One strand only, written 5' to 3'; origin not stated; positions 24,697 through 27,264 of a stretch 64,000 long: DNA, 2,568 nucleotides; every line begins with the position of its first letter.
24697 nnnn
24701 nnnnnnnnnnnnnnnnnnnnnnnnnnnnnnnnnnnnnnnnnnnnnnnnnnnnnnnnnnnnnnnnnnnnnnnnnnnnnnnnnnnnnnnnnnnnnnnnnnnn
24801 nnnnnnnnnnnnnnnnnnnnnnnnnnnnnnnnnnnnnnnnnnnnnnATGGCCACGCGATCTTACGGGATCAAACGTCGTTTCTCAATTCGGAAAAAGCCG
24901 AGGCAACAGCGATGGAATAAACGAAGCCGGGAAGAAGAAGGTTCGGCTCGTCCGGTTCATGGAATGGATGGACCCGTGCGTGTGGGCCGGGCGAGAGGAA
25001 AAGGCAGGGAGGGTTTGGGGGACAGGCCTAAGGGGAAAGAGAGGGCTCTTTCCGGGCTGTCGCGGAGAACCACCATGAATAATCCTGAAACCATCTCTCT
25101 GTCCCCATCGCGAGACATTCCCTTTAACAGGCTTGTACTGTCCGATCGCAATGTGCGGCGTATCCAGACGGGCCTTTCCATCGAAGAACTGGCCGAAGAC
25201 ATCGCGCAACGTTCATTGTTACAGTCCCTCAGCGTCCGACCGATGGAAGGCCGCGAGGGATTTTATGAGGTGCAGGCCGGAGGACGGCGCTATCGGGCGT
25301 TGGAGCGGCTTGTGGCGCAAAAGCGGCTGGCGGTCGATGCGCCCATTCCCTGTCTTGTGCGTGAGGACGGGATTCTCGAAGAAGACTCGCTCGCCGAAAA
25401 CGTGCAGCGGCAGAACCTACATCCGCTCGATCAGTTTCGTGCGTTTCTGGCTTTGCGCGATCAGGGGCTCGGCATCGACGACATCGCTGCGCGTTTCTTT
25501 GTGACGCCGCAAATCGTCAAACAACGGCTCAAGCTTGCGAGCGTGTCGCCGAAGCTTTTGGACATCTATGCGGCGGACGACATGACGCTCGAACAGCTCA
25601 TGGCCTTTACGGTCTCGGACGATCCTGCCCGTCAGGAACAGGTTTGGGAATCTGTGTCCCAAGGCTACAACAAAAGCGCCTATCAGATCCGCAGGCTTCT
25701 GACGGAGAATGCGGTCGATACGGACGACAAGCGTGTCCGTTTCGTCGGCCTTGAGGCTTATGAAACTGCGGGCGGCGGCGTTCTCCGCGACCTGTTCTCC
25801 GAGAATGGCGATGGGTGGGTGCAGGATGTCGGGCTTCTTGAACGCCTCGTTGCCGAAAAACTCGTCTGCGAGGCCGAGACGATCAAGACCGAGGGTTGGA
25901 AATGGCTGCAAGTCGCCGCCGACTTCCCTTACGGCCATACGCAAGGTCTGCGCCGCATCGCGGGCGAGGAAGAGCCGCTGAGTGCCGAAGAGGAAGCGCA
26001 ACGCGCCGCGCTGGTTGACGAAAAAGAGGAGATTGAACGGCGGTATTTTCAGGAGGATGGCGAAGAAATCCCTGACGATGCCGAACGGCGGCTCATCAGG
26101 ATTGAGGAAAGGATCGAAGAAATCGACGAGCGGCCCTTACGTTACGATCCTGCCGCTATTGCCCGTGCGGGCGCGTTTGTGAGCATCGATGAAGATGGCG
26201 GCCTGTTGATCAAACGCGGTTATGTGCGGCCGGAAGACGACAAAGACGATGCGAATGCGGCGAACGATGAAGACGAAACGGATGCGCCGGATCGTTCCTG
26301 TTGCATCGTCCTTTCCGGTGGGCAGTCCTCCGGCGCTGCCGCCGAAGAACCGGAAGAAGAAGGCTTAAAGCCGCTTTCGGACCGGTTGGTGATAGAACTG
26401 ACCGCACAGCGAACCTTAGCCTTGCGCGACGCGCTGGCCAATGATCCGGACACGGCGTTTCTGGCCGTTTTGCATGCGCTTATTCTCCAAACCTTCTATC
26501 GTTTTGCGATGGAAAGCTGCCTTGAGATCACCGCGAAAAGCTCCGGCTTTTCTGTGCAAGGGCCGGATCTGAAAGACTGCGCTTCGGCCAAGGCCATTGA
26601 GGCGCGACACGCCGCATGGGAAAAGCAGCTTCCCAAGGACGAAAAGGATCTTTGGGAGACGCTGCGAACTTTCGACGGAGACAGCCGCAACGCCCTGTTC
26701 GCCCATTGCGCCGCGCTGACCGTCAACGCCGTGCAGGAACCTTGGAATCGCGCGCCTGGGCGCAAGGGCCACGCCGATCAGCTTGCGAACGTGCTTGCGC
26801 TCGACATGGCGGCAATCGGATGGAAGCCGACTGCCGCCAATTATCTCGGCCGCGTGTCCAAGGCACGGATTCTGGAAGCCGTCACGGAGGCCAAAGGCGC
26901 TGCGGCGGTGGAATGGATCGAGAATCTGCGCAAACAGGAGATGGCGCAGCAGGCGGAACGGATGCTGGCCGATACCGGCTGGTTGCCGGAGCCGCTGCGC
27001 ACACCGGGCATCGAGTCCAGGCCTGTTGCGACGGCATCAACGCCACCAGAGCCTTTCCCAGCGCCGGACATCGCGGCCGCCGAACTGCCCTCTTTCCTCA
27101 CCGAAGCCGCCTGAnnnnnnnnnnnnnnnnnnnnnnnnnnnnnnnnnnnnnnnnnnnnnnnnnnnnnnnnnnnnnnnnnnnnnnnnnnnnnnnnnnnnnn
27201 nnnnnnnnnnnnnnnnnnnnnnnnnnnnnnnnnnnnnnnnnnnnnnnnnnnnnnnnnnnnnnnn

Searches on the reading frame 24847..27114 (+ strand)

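Call 85: search_protein_families(library=pfam, proteins=[window:24847-27114:+], max_evalue=0.001)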
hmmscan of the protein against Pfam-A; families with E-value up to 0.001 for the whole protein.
window:24847-27114:+ (755 aa): 1 family
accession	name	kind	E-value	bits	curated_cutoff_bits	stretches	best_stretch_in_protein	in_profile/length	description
PF02195.25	ParB_N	-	2.4e-07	31.1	26.3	1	91-187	6-95/95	ParB N-terminal domain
